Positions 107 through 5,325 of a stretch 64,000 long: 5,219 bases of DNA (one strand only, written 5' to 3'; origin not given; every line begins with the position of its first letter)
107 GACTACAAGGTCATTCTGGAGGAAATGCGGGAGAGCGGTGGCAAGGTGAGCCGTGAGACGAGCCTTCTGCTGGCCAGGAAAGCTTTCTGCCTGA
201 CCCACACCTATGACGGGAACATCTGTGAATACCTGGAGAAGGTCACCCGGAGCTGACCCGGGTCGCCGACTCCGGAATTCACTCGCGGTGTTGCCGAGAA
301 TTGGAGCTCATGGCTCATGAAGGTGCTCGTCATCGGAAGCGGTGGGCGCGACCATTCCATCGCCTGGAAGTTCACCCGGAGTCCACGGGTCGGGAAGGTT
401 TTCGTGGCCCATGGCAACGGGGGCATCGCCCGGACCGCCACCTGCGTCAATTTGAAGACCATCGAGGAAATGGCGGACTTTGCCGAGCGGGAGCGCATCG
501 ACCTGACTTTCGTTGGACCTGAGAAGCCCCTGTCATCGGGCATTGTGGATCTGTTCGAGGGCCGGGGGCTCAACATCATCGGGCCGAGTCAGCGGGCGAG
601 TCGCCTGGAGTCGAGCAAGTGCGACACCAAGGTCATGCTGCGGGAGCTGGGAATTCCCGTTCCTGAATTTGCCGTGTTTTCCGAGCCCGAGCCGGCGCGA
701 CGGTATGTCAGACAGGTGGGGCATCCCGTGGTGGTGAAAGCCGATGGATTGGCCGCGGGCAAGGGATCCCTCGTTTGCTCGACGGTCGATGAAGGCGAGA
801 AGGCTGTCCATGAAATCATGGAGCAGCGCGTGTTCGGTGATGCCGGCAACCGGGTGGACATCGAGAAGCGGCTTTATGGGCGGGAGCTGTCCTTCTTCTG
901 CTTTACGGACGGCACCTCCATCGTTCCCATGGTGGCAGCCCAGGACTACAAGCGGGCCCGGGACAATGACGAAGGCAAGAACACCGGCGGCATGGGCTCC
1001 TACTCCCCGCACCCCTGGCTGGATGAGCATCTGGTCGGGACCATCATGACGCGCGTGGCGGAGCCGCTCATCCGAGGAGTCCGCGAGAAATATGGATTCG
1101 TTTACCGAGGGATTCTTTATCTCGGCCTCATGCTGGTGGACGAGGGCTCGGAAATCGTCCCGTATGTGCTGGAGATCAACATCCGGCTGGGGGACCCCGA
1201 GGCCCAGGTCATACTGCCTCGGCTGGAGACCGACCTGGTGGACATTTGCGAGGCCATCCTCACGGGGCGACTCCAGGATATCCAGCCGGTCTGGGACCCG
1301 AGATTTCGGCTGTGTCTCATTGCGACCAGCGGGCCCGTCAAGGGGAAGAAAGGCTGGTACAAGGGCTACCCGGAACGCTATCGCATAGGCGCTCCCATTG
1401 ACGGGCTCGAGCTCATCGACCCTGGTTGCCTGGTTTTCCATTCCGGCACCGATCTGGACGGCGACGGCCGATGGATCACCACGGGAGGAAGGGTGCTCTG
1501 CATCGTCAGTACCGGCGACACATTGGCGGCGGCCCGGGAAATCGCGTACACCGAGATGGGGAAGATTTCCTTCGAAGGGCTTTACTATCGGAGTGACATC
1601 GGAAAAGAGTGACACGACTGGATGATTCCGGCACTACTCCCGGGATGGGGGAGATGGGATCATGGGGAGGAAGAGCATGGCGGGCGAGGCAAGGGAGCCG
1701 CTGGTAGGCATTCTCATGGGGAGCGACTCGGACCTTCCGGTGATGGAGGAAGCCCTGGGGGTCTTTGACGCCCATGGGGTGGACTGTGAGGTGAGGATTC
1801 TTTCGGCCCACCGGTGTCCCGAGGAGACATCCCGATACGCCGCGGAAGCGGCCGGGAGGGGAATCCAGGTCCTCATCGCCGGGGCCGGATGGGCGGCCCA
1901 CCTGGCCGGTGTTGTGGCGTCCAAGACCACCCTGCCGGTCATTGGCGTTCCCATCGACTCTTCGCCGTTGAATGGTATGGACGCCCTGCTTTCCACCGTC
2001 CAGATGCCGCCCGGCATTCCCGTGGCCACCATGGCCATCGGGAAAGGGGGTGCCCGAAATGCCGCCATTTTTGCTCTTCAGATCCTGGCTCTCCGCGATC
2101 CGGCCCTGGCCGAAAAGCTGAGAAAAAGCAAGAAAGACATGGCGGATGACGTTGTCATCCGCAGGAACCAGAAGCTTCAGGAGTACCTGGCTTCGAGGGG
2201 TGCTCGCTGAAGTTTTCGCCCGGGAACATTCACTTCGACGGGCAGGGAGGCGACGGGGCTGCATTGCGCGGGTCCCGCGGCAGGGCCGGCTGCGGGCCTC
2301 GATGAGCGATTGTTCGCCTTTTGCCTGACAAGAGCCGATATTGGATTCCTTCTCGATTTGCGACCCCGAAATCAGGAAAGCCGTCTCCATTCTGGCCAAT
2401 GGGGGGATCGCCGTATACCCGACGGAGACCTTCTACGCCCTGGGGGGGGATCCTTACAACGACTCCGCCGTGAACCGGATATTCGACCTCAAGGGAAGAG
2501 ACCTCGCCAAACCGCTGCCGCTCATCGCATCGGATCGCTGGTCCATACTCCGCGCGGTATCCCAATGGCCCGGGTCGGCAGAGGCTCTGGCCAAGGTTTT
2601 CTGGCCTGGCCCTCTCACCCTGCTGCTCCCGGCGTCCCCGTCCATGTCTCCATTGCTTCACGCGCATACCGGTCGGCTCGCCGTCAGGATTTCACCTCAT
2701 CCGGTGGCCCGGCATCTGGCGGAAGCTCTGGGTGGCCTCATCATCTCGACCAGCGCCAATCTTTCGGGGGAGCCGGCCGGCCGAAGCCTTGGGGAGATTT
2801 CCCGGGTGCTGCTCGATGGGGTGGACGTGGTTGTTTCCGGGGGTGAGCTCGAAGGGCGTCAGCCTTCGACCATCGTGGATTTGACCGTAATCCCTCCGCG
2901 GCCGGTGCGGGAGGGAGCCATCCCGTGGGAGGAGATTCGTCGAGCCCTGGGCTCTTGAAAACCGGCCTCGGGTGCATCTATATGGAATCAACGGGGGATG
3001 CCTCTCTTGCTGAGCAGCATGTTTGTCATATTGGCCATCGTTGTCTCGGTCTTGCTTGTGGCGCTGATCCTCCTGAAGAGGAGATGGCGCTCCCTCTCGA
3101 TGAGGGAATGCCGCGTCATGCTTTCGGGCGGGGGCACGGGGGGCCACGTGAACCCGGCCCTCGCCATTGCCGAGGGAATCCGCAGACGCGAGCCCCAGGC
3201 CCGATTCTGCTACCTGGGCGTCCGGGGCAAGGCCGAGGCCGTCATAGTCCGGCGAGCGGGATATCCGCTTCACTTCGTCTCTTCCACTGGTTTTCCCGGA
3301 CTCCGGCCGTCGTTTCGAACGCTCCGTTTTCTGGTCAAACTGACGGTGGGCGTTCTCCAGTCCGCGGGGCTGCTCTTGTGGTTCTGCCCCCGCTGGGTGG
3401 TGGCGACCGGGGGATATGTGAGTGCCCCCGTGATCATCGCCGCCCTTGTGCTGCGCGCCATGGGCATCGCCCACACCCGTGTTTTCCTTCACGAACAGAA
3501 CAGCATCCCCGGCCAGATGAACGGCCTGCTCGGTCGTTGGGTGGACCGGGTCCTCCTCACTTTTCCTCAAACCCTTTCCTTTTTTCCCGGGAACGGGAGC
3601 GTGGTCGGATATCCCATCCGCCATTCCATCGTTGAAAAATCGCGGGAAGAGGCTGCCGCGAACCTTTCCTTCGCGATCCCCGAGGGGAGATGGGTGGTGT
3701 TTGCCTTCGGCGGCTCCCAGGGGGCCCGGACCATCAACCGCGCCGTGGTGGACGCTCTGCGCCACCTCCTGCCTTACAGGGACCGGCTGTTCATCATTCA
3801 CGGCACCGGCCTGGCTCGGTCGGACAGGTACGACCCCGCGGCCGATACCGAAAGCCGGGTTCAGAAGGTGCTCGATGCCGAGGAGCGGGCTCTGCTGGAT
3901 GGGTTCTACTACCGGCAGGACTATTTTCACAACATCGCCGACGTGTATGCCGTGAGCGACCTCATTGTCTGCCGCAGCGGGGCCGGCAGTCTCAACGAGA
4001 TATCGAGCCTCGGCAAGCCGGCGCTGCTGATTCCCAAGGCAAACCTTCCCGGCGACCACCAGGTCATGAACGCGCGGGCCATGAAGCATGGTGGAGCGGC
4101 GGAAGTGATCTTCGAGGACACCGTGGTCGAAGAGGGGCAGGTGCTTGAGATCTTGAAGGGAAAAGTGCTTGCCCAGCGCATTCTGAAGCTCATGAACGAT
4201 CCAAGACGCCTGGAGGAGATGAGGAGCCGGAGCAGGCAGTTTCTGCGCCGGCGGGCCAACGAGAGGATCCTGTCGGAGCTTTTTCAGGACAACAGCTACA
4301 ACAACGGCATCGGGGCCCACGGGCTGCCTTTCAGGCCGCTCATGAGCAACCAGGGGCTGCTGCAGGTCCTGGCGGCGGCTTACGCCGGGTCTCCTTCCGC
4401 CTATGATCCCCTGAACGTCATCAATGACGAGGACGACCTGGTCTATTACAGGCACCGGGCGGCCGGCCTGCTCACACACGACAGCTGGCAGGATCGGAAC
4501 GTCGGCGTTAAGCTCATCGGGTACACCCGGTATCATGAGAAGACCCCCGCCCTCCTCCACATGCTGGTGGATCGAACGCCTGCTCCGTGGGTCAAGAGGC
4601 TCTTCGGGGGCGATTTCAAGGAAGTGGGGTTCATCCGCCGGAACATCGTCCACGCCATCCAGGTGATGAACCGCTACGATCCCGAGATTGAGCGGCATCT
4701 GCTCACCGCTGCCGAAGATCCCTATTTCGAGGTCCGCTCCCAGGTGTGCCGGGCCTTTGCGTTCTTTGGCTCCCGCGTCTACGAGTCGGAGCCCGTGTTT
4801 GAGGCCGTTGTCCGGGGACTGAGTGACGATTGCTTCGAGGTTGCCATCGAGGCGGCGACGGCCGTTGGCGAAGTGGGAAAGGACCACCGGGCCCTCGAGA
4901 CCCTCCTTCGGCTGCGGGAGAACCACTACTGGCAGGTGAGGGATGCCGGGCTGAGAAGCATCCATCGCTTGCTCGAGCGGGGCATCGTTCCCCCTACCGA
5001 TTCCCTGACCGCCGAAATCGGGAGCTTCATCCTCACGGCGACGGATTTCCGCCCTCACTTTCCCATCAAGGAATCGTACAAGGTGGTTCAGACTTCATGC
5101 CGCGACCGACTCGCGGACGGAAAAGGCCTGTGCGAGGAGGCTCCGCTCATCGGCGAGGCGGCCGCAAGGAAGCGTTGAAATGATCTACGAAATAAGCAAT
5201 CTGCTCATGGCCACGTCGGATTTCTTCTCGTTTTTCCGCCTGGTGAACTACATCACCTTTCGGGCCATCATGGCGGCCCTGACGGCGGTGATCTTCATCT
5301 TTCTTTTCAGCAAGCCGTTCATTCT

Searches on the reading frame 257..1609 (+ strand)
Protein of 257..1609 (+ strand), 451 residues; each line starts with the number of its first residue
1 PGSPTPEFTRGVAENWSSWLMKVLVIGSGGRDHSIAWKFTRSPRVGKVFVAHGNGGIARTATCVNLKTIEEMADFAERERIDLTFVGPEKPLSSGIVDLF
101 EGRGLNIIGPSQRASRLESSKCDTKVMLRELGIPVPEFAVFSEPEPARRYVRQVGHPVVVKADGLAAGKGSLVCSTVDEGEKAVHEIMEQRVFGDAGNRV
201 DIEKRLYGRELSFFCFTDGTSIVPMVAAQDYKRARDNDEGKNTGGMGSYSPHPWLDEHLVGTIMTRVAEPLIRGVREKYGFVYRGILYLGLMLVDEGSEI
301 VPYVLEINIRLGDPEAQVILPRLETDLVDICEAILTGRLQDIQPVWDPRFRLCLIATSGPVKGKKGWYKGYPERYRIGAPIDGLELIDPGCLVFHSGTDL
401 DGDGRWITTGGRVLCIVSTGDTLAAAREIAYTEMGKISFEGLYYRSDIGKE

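Call 68: search_protein_families(library=pfam, proteins=[window:257-1609:+], max_evalue=0.00001)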
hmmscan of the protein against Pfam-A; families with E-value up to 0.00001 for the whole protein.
window:257-1609:+ (451 aa): 4 families
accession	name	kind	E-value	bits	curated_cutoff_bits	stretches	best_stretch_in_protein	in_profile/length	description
PF01071.24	GARS_A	-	2.3e-63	214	27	1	120-316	2-194/194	Phosphoribosylglycinamide synthetase, ATP-grasp (A) domain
PF02844.21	GARS_N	-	3e-34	118.2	29.5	1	21-118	1-100/100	Phosphoribosylglycinamide synthetase, N domain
PF02843.22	GARS_C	-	4.5e-25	88.2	34.8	1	369-450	9-91/92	Phosphoribosylglycinamide synthetase, C domain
PF02222.28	ATP-grasp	-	1.9e-06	28.1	27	1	127-191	2-67/179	ATP-grasp domain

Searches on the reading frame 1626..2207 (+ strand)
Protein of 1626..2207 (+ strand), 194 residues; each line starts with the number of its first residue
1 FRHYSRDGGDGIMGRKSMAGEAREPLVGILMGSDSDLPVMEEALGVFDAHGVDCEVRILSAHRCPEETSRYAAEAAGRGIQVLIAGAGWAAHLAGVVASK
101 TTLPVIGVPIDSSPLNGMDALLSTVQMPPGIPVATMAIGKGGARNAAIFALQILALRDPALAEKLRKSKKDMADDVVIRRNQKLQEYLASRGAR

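Call 68: search_protein_families(library=pfam, proteins=[window:1626-2207:+], max_evalue=0.00001)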
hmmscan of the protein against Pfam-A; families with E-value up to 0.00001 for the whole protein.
window:1626-2207:+ (194 aa): 1 family
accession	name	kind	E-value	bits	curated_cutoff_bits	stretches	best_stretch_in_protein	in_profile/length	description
PF00731.26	AIRC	-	9.7e-62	207.3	30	1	27-174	2-147/148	AIR carboxylase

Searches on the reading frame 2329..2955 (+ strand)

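Call 68: search_protein_families(library=pfam, proteins=[window:2329-2955:+], max_evalue=0.00001)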
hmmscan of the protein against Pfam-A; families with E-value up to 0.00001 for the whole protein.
window:2329-2955:+ (209 aa): 1 family
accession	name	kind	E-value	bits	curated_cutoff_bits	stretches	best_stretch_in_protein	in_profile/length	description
PF01300.24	Sua5_yciO_yrdC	-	4.6e-51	173.3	25.1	1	21-196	2-178/178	Telomere recombination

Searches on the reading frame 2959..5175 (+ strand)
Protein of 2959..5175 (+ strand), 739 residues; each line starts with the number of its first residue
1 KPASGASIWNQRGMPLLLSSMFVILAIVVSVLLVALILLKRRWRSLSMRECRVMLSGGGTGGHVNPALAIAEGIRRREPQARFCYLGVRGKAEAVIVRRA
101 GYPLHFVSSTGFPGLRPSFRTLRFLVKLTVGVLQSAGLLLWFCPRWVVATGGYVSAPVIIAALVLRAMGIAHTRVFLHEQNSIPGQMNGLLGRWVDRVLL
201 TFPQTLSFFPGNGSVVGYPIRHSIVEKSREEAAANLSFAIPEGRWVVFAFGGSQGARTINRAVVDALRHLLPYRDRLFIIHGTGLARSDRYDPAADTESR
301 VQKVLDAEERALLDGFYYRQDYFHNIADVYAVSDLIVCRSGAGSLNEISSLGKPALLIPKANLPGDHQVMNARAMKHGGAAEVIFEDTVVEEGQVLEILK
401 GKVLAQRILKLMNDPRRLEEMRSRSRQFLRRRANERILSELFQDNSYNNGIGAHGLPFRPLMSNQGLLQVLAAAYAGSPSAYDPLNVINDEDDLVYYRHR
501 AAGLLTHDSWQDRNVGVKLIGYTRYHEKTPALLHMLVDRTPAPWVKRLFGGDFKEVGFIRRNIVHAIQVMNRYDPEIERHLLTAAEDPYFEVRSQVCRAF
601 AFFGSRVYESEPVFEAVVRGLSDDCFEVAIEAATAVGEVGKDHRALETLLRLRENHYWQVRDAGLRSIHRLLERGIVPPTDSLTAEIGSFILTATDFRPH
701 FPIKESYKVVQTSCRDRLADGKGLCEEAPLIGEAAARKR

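Call 68: search_protein_families(library=pfam, proteins=[window:2959-5175:+], max_evalue=0.00001)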
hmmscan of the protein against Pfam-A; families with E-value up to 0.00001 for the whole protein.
window:2959-5175:+ (739 aa): 3 families
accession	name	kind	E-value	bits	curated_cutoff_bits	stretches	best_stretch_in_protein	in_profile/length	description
PF03033.26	Glyco_transf_28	-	4.2e-28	98.6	26.2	1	53-199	1-138/139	Glycosyltransferase family 28 N-terminal domain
PF04101.22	Glyco_tran_28_C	-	3.8e-23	82.8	22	1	246-430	1-159/166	Glycosyltransferase family 28 C-terminal domain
PF13646.12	HEAT_2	-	2.6e-10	40.9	27.7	1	580-667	3-86/88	HEAT repeats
